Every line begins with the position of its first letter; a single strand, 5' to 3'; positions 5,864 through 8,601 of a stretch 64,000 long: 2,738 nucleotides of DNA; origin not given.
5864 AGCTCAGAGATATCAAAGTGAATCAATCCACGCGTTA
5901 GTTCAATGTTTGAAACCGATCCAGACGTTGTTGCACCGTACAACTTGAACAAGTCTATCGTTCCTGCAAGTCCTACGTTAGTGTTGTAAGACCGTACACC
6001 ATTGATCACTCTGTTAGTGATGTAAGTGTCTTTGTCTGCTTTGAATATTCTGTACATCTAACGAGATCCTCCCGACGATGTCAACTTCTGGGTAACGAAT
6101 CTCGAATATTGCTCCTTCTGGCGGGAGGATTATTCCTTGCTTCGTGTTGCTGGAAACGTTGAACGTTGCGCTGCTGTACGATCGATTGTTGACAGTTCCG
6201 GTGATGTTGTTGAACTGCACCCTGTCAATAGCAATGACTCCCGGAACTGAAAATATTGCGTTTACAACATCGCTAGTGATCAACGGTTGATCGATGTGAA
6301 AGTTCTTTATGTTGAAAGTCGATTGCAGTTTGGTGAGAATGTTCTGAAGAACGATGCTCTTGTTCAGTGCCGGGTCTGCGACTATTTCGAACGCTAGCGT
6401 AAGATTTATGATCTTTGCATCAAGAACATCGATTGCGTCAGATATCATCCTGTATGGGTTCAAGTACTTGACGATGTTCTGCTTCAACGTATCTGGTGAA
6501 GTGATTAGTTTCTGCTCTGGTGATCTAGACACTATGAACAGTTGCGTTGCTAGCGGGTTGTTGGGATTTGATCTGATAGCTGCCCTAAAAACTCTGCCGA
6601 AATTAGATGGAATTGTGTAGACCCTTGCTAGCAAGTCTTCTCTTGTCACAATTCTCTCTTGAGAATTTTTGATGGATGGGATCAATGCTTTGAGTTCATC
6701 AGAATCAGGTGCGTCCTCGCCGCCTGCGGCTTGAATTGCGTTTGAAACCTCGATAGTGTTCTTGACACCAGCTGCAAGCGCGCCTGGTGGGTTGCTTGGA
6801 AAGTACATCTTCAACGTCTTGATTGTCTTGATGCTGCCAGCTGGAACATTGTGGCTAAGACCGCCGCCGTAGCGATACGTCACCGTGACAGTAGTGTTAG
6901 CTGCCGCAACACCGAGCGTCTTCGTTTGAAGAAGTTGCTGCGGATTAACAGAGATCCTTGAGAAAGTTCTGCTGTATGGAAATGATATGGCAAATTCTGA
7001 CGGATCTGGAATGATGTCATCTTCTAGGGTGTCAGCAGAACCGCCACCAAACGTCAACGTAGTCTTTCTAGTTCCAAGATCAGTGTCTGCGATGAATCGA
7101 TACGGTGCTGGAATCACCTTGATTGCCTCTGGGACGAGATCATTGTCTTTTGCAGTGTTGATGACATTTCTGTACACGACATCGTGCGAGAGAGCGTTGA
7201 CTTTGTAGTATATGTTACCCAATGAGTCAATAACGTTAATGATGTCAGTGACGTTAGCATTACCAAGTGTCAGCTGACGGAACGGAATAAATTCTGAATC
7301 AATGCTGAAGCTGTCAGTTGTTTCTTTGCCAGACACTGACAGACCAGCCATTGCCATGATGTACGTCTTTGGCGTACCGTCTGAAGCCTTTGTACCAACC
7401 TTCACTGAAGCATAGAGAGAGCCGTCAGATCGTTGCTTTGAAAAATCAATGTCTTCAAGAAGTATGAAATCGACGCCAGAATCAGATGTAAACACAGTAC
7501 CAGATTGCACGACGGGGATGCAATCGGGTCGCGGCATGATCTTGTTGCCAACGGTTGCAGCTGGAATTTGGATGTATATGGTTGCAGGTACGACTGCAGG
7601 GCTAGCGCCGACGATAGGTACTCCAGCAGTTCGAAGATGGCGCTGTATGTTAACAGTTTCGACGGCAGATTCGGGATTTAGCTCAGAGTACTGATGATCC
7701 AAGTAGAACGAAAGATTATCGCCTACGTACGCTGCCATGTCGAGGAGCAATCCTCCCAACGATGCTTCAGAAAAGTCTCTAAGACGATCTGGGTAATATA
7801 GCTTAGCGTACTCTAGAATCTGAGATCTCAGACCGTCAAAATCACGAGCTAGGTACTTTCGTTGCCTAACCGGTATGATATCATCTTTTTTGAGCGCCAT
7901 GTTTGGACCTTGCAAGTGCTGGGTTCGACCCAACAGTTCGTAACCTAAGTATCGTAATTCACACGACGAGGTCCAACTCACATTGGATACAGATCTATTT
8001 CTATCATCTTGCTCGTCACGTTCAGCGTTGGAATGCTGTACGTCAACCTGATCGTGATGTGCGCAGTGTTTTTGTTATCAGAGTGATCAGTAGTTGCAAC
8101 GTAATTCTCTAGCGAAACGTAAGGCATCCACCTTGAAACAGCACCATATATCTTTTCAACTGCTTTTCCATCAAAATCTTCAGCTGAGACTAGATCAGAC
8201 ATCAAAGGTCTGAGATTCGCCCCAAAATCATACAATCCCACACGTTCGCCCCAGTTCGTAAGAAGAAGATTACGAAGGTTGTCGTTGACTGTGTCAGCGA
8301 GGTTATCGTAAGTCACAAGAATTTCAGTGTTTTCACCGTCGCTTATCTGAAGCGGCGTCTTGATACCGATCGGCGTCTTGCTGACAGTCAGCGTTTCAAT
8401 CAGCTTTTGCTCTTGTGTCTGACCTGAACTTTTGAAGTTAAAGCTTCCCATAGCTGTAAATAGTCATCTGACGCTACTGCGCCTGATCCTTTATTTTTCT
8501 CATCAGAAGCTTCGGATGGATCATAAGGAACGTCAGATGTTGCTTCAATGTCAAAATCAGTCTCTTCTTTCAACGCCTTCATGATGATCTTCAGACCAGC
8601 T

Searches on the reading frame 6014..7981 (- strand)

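Call 11: search_protein_families(library=pfam, proteins=[window:6014-7981:-], max_evalue=0.001)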
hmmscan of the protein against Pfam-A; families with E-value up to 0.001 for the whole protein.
window:6014-7981:- (655 aa): 0 families

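Call 75: search_protein_families(library=phrogs, proteins=[window:6014-7981:-], max_evalue=0.001)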
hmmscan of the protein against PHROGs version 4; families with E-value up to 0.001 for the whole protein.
window:6014-7981:- (655 aa): 3 families
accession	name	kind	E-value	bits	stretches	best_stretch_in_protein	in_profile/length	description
phrog_6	-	tail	7.6e-15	55.5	1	46-594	70-382/548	baseplate wedge subunit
phrog_219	-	tail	3.8e-10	40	1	398-538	277-404/598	baseplate wedge subunit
phrog_10646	-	tail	2.9e-06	26.5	1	44-97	29-82/1142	baseplate wedge subunit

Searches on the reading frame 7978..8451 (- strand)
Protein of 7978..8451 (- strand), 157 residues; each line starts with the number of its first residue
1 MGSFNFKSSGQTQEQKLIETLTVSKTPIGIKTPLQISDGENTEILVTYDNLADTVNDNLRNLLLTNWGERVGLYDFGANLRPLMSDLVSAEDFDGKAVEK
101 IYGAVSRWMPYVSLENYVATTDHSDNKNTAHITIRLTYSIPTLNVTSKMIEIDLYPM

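Call 81: search_protein_families(library=pfam, proteins=[window:7978-8451:-], max_evalue=0.05)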
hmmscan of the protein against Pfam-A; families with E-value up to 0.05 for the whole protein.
window:7978-8451:- (157 aa): 1 family
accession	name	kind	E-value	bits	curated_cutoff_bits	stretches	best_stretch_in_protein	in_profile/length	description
PF04965.19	GPW_gp25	-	9.2e-07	29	27.2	1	51-137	3-90/96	Baseplate wedge protein gp25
